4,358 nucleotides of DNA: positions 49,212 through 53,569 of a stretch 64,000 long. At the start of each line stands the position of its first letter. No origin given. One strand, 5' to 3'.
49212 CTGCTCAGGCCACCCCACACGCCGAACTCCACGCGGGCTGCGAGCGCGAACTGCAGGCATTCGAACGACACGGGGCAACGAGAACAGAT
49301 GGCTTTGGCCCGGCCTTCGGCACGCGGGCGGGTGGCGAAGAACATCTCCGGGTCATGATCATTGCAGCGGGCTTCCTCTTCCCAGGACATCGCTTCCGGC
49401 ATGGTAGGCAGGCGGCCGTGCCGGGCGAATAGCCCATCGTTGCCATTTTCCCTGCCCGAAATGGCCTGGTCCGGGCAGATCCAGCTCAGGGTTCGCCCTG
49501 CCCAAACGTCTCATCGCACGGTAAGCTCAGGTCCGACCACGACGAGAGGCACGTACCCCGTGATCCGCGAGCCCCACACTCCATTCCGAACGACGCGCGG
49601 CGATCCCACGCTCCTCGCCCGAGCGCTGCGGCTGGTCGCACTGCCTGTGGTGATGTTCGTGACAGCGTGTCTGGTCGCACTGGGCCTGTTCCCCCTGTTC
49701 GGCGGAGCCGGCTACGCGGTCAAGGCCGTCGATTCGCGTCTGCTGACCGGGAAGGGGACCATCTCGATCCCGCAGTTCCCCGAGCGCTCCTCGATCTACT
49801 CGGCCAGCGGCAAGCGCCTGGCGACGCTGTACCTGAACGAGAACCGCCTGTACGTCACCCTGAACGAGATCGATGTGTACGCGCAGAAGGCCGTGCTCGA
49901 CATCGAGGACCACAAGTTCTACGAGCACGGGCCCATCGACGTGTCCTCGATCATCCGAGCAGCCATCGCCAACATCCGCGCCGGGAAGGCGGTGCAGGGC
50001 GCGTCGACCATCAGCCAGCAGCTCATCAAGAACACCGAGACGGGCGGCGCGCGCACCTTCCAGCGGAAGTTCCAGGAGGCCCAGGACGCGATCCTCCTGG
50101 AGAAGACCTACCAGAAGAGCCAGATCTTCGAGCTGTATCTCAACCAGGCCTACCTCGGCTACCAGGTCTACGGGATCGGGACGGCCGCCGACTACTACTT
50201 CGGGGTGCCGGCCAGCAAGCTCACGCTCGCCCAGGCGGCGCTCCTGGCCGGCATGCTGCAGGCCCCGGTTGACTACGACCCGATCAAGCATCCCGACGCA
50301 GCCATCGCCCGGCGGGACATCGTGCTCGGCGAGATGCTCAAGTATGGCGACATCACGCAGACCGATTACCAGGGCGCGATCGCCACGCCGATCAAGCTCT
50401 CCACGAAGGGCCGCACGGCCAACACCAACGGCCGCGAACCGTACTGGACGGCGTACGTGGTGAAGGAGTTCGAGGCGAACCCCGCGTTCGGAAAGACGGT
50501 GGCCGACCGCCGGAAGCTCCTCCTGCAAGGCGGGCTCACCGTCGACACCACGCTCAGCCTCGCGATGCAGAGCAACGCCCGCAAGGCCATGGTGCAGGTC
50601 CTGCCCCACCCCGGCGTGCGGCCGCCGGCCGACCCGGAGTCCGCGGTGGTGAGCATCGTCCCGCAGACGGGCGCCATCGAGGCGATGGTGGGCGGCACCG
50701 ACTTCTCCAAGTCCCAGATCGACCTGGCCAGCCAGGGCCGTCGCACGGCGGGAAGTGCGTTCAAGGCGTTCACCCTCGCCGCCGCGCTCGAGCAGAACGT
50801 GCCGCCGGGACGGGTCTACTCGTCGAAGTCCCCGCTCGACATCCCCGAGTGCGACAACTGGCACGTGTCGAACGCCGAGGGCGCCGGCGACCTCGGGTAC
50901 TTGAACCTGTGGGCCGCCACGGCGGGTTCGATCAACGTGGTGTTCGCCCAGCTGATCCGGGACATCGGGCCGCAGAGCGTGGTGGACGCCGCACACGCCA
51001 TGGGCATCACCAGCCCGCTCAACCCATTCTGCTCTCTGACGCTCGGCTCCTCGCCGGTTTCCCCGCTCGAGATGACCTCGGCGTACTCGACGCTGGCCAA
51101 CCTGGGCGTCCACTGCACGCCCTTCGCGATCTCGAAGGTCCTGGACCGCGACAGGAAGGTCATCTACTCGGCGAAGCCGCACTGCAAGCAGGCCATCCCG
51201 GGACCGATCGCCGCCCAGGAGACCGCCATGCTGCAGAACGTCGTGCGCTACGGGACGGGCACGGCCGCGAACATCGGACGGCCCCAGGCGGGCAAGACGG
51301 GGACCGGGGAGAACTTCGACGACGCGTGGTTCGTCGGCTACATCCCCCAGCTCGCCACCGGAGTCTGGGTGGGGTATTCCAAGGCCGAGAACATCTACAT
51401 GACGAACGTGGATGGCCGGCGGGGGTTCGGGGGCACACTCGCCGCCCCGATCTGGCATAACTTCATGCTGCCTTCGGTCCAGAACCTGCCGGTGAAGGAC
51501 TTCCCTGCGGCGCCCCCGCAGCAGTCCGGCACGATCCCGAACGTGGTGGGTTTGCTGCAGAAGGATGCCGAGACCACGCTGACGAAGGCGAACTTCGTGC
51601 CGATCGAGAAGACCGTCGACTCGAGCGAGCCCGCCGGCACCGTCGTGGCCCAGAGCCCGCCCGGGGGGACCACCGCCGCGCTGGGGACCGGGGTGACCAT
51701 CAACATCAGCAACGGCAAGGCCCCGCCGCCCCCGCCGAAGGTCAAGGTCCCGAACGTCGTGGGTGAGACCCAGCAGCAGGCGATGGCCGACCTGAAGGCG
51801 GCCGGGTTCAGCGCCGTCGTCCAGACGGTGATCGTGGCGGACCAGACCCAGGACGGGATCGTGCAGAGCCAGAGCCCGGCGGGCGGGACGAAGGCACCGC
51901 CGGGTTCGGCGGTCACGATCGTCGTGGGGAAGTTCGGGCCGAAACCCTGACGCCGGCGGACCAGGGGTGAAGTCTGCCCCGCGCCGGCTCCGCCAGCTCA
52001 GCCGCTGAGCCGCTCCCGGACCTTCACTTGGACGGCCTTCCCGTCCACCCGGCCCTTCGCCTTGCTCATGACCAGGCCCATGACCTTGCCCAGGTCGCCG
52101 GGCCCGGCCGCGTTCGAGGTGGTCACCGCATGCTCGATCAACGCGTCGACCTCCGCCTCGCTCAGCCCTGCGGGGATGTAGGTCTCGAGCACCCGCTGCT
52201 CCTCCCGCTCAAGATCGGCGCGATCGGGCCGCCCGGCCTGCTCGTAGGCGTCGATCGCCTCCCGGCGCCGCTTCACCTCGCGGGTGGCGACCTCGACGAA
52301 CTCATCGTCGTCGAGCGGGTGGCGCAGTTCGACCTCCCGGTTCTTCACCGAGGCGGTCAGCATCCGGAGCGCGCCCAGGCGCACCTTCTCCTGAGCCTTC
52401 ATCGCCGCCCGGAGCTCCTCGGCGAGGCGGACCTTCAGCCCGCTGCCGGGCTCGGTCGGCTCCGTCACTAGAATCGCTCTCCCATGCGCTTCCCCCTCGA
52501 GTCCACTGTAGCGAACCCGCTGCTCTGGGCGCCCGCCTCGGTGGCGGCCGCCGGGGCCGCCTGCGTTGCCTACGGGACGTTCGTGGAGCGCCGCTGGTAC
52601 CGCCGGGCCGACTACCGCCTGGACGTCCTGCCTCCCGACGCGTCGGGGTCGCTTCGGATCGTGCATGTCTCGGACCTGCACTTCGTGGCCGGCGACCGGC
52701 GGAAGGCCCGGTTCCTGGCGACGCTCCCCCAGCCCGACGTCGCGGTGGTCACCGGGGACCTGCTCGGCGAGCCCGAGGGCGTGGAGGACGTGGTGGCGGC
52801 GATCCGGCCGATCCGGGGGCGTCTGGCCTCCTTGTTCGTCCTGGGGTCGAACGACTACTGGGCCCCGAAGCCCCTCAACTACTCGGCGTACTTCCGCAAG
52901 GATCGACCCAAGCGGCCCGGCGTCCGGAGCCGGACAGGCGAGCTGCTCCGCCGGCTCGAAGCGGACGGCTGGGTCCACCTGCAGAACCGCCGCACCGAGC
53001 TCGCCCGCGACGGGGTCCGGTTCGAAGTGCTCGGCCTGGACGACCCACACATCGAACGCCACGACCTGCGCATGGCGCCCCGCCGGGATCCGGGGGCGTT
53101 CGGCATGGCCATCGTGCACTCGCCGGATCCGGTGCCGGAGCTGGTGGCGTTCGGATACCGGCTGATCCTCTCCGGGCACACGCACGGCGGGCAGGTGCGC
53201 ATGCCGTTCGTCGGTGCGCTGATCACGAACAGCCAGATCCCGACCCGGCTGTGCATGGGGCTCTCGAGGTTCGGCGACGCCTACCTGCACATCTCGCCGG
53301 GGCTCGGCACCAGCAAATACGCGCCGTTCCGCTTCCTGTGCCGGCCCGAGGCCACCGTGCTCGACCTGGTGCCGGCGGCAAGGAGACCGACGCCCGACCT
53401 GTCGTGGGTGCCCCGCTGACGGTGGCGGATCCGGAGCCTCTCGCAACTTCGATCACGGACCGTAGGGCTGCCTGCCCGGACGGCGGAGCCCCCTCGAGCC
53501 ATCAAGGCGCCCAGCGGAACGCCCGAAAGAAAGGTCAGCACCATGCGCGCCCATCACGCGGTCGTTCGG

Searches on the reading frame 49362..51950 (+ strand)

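Call 24: search_protein_families(library=pfam, proteins=[window:49362-51950:+], max_evalue=0.0001)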
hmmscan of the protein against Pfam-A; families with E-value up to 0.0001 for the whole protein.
window:49362-51950:+ (862 aa): 3 families
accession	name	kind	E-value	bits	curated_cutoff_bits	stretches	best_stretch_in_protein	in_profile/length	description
PF00912.28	Transgly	-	8e-58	195.2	27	1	151-325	3-177/178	Transglycosylase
PF00905.27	Transpeptidase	-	4.1e-26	92.3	22.1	1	429-702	3-298/299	Penicillin binding protein transpeptidase domain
PF03793.24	PASTA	-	8.1e-26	90.2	23.2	2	794-857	1-64/64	PASTA domain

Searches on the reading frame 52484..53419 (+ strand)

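Call 24: search_protein_families(library=pfam, proteins=[window:52484-53419:+], max_evalue=0.0001)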
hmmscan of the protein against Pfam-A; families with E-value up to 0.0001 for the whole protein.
window:52484-53419:+ (311 aa): 1 family
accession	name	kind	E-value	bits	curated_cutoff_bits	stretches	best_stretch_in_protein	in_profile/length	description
PF00149.33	Metallophos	-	2.1e-07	32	21.5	1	57-235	1-190/191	Calcineurin-like phosphoesterase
